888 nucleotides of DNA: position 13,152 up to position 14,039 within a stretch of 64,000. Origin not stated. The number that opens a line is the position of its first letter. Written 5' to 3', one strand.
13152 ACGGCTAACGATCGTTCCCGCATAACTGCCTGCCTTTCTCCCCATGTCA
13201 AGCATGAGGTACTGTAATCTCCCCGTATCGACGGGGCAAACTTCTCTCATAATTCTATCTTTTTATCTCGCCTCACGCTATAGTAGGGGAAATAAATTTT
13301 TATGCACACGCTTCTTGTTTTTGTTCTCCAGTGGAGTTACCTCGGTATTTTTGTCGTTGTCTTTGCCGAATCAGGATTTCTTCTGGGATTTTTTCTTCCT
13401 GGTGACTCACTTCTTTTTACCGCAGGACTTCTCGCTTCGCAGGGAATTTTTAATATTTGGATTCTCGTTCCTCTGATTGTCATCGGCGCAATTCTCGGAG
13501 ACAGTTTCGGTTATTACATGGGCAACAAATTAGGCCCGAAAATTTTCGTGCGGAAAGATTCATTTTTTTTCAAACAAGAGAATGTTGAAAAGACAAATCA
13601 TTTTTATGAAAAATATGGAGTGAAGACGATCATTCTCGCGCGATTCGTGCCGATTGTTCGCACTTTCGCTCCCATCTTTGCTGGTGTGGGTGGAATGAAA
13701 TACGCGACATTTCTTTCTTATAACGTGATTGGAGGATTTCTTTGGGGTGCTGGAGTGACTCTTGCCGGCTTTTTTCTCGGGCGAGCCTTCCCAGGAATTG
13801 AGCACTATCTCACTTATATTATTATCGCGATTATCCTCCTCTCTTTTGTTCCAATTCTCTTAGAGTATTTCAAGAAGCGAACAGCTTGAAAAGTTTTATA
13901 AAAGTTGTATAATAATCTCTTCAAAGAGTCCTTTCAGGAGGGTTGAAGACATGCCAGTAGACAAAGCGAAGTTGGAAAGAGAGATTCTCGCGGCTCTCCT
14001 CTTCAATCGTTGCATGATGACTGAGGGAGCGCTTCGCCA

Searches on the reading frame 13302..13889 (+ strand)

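Call 66: search_protein_families(library=pfam, proteins=[window:13302-13889:+], max_evalue=0.0001)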
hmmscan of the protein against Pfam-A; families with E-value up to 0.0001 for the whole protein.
window:13302-13889:+ (195 aa): 1 family
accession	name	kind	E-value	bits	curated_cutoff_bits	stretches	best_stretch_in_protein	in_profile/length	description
PF09335.16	VTT_dom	-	5.5e-21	75.7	33.9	1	32-156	1-121/123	VTT domain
